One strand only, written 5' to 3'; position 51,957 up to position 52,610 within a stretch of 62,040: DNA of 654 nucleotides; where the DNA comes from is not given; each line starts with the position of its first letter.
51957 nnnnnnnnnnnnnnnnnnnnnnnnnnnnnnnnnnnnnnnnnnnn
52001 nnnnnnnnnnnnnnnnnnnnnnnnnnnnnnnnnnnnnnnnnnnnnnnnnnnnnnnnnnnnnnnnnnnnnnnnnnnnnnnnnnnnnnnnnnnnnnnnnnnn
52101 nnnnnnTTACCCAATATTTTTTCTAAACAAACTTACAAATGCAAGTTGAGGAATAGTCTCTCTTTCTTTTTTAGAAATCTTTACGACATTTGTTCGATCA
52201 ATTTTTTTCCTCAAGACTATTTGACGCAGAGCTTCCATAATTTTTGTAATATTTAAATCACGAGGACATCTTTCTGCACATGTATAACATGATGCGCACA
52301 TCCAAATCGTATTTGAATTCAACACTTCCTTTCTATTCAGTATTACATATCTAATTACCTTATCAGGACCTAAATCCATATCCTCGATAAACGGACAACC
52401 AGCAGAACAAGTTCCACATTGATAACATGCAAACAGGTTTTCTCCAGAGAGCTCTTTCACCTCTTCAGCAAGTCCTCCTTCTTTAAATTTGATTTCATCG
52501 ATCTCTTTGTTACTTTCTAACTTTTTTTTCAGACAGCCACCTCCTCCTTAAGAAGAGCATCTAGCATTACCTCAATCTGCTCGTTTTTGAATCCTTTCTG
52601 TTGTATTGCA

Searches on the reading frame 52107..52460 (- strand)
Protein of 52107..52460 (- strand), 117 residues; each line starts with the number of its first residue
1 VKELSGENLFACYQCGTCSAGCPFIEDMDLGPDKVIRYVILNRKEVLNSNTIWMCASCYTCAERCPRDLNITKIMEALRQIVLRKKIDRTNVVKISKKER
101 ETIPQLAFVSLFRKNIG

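Call 3: search_protein_families(library=pfam, proteins=[window:52107-52460:-], max_evalue=0.01)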
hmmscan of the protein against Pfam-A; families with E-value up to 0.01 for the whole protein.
window:52107-52460:- (117 aa): 8 families
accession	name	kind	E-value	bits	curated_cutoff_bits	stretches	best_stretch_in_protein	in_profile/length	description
PF13183.11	Fer4_8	-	3.9e-11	43.8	27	1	10-68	3-67/68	4Fe-4S dicluster domain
PF13534.11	Fer4_17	-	3.6e-10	40.7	22.2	1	11-70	1-61/61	4Fe-4S dicluster domain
PF13187.11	Fer4_9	-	3.7e-09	36.9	27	1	11-68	1-50/52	4Fe-4S dicluster domain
PF13237.11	Fer4_10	-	5.1e-07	30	25.5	1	9-66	6-53/53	4Fe-4S dicluster domain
PF12838.12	Fer4_7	-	0.00018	22.4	27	1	12-68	2-51/52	4Fe-4S dicluster domain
PF25160.1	LdpA_Fe-S-bd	-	0.0019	18.4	27.6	0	11-24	27-40/49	LdpA Fe-S cluster-binding domain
PF13484.11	Fer4_16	-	0.0066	17.6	30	0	55-73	2-20/66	4Fe-4S double cluster binding domain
PF08844.15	DUF1815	-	0.0085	16.6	25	0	10-40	33-61/101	Domain of unknown function (DUF1815)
